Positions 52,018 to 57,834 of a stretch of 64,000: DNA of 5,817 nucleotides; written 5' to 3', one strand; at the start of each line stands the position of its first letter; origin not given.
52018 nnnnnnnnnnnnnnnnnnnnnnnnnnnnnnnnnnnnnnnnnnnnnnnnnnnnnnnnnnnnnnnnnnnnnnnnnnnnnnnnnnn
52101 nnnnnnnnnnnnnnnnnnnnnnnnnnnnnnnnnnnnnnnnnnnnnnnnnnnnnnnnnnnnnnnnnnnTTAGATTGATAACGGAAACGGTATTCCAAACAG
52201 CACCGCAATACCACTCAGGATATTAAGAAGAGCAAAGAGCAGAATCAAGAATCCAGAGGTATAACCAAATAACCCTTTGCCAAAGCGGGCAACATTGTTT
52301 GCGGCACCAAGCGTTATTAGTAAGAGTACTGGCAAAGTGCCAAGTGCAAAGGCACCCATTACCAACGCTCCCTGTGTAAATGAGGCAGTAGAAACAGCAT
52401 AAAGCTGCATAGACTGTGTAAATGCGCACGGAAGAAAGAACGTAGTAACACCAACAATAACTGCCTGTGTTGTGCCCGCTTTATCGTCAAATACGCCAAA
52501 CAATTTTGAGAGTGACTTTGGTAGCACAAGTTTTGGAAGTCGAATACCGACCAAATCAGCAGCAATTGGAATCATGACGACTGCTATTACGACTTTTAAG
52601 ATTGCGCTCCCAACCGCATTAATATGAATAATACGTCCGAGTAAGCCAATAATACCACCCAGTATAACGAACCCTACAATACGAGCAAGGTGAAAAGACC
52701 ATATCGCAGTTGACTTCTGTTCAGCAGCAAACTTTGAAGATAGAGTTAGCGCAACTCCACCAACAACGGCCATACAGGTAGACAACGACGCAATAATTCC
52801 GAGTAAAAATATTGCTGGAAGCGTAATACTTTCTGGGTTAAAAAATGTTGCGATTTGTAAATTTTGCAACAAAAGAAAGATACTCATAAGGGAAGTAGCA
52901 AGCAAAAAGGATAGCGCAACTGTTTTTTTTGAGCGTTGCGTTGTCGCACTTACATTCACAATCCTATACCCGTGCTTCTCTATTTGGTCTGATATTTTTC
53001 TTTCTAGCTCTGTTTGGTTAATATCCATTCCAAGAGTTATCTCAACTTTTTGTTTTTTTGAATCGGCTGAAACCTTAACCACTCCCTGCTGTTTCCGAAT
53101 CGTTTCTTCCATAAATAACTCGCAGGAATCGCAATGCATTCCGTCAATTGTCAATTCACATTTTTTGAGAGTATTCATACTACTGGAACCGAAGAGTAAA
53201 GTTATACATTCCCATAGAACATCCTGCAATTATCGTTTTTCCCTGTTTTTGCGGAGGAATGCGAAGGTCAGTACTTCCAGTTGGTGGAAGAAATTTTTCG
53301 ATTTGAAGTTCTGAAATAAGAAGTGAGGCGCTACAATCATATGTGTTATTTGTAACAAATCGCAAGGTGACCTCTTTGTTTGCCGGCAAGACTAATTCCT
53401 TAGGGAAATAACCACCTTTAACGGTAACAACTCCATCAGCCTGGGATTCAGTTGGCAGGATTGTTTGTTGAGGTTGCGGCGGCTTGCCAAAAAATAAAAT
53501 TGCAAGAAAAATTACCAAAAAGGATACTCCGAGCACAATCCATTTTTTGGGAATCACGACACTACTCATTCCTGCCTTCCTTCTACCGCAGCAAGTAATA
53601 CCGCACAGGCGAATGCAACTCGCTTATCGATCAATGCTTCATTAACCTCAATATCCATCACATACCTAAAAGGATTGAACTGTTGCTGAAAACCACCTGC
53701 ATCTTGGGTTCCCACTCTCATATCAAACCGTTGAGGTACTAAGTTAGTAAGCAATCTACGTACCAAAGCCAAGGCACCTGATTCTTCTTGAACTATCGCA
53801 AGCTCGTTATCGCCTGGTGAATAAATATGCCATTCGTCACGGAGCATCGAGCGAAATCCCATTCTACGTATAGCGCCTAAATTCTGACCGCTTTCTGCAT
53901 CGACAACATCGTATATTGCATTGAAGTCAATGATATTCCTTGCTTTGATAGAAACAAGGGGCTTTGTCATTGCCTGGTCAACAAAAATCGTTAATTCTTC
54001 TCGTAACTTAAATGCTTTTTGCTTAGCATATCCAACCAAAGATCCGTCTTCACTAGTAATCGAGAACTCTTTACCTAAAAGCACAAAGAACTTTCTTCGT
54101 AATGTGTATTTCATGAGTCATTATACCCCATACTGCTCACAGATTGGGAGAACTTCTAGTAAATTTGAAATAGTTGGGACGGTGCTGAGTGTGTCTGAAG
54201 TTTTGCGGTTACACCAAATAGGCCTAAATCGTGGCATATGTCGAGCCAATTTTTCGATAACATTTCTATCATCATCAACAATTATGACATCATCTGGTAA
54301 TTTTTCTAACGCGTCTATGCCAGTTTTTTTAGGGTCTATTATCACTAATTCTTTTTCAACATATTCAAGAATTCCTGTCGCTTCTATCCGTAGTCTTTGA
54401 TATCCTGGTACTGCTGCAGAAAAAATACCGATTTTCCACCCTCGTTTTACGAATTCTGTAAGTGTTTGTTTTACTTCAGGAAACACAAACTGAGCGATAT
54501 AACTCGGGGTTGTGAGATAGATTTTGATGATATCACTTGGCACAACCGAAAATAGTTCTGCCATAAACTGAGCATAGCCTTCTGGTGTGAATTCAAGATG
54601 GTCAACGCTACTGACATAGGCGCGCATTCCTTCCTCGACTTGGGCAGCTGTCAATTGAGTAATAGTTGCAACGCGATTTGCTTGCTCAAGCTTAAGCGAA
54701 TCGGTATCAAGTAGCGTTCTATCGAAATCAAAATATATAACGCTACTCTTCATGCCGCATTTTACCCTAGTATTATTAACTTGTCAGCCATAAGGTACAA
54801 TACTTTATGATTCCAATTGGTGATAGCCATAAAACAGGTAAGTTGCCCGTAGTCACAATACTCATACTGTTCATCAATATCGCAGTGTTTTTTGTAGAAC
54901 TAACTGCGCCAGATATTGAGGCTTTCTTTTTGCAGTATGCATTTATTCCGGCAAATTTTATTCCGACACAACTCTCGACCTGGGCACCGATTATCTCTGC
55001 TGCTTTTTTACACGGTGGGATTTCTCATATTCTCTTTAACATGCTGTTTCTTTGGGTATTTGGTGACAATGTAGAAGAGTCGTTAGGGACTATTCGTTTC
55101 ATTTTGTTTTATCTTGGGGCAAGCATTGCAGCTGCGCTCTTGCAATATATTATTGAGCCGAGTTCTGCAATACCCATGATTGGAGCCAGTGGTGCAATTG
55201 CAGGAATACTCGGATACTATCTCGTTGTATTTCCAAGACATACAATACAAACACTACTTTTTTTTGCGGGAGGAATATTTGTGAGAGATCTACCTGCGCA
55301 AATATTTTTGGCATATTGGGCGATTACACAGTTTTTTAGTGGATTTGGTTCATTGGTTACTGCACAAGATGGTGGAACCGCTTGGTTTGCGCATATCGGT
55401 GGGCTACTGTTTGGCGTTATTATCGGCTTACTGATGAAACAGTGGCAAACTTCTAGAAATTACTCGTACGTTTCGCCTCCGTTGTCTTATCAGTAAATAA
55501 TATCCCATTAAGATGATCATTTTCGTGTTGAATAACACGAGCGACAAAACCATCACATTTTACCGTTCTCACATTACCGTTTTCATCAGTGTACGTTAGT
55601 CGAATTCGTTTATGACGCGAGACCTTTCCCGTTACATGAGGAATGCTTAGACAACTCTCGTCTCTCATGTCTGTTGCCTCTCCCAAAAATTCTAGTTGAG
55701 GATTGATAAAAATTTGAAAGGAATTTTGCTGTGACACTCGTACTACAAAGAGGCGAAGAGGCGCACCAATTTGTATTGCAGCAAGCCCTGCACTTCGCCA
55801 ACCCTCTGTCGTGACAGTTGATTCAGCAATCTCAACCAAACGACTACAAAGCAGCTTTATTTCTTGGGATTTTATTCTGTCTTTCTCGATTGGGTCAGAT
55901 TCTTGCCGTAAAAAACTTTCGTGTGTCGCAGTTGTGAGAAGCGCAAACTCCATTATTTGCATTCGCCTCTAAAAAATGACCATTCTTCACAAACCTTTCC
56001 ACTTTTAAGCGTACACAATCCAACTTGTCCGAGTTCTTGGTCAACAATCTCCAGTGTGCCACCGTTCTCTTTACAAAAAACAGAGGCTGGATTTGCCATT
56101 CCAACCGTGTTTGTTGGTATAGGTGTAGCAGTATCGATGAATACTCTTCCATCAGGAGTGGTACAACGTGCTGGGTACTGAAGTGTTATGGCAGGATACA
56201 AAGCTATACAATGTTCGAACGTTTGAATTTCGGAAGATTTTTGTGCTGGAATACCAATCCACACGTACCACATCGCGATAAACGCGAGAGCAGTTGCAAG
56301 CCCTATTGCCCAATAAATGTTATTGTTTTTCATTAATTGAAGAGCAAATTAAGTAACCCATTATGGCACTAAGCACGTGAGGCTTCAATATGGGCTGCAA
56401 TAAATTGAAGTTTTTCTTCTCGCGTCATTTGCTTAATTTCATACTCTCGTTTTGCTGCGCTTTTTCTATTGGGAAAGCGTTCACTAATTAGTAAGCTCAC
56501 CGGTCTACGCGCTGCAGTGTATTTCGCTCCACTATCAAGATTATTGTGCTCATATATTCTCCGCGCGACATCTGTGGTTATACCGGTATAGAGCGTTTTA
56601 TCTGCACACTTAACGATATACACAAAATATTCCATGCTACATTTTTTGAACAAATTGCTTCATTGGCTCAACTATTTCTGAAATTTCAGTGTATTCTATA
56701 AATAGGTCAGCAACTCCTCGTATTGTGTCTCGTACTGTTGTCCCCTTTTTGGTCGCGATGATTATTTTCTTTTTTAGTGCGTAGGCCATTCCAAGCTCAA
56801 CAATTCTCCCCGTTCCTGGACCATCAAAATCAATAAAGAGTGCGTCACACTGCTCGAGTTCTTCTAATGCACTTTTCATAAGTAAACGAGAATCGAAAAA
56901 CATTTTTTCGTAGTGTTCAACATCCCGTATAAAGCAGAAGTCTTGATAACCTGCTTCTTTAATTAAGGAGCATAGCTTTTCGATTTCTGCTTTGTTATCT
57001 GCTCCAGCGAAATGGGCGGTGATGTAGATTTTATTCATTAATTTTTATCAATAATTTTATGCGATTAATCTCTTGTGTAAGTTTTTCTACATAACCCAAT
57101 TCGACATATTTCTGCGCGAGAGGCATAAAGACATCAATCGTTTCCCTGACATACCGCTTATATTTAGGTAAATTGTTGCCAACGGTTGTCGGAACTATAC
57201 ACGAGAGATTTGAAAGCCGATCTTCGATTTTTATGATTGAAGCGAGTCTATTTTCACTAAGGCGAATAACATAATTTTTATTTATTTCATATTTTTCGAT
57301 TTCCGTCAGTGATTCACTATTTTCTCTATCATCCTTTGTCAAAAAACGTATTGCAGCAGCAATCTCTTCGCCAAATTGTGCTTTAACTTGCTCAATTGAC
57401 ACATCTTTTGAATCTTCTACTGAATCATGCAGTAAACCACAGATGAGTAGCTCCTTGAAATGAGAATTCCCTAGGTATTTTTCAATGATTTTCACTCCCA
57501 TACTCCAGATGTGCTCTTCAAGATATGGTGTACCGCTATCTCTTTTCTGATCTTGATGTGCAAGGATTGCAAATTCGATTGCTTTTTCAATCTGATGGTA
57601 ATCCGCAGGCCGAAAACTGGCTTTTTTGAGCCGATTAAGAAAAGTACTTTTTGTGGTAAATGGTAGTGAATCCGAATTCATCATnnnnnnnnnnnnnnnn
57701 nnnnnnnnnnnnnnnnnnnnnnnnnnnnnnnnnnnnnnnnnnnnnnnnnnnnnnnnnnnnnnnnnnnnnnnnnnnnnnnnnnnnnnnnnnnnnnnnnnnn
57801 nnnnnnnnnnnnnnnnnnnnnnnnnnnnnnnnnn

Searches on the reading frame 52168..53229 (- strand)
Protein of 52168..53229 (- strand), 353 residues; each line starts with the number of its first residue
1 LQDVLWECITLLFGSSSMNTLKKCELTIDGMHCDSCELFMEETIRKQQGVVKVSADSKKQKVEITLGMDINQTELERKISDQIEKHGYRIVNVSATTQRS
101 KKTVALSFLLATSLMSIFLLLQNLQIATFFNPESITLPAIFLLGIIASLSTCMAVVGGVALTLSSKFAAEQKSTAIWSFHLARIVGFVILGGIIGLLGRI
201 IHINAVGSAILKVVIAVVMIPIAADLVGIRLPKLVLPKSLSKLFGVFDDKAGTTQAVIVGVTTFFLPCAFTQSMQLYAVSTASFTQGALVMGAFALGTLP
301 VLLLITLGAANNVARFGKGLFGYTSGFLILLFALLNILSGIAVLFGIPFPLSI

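Call 58: search_protein_families(library=pfam, proteins=[window:52168-53229:-], max_evalue=0.001)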
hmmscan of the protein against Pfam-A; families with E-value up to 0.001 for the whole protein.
window:52168-53229:- (353 aa): 2 families
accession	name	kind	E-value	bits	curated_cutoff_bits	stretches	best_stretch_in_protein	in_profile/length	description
PF13386.12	DsbD_2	-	2.8e-26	93.1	24.9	1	139-332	1-196/199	Cytochrome C biogenesis protein transmembrane region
PF00403.32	HMA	-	3.4e-11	43.8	24.8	1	26-88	2-61/62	Heavy-metal-associated domain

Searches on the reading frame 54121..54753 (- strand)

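Call 58: search_protein_families(library=pfam, proteins=[window:54121-54753:-], max_evalue=0.001)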
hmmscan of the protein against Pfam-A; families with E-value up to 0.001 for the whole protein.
window:54121-54753:- (210 aa): 2 families
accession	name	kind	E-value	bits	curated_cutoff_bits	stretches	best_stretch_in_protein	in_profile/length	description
PF13419.12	HAD_2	-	1.6e-06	28.8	23.8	1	7-134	2-124/178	Haloacid dehalogenase-like hydrolase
PF00702.32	Hydrolase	-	4e-06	27.8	26.4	1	5-167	3-185/191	haloacid dehalogenase-like hydrolase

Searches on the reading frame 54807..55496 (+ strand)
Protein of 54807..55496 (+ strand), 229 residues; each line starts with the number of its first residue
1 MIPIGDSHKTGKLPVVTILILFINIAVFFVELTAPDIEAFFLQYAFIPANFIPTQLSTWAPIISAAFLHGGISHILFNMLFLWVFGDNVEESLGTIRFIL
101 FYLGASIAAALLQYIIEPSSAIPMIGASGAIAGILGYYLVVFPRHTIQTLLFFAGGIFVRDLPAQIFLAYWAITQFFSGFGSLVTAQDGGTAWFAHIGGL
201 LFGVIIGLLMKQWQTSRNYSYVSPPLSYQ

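Call 58: search_protein_families(library=pfam, proteins=[window:54807-55496:+], max_evalue=0.001)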
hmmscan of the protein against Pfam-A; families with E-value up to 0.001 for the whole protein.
window:54807-55496:+ (229 aa): 1 family
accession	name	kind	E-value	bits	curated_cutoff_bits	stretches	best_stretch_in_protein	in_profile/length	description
PF01694.28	Rhomboid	-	4e-33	115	22.6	1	59-210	4-140/143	Rhomboid domain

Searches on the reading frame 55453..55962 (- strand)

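Call 58: search_protein_families(library=pfam, proteins=[window:55453-55962:-], max_evalue=0.001)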
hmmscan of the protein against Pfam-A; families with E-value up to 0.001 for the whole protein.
window:55453-55962:- (169 aa): 1 family
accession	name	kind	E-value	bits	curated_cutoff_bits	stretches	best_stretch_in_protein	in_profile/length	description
PF01327.26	Pep_deformylase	-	9.8e-40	136.1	22.8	1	14-165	8-155/156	Polypeptide deformylase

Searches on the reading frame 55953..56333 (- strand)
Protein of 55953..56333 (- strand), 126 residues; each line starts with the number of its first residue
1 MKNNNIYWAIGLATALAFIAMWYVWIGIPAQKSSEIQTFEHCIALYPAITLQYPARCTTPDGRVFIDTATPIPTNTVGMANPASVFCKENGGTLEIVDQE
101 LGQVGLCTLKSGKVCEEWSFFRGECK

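Call 58: search_protein_families(library=pfam, proteins=[window:55953-56333:-], max_evalue=0.001)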
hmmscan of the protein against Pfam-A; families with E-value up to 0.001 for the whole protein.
window:55953-56333:- (126 aa): 1 family
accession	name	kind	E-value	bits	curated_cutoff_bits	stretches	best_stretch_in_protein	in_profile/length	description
PF03891.20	DUF333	-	9.9e-23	80.6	25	1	78-124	1-47/47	Domain of unknown function (DUF333)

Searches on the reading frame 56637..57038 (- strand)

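Call 57: search_protein_families(library=padloc, proteins=[window:56637-57038:-], max_evalue=0.01)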
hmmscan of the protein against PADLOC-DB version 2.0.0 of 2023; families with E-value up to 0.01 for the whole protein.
window:56637-57038:- (133 aa): 0 families

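Call 58: search_protein_families(library=pfam, proteins=[window:56637-57038:-], max_evalue=0.001)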
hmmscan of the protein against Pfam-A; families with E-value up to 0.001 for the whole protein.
window:56637-57038:- (133 aa): 1 family
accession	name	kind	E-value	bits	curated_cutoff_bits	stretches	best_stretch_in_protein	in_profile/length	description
PF05014.21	Nuc_deoxyrib_tr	-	3.5e-08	34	28.8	1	8-101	5-102/117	Nucleoside 2-deoxyribosyltransferase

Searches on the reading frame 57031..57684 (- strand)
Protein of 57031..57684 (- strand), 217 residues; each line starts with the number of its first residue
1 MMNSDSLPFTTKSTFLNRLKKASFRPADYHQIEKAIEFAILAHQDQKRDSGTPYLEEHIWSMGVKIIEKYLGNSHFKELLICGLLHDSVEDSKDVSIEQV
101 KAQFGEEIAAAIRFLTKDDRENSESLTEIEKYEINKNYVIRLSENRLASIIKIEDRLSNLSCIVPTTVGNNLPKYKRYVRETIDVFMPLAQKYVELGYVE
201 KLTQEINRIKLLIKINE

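Call 57: search_protein_families(library=padloc, proteins=[window:57031-57684:-], max_evalue=0.01)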
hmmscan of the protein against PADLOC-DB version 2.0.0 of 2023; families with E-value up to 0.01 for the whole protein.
window:57031-57684:- (217 aa): 0 families

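Call 58: search_protein_families(library=pfam, proteins=[window:57031-57684:-], max_evalue=0.001)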
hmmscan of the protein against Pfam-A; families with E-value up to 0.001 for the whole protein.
window:57031-57684:- (217 aa): 1 family
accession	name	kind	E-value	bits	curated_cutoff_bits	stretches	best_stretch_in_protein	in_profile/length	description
PF13328.12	HD_4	-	1.3e-10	41.6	27.2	1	35-192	1-152/156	HD domain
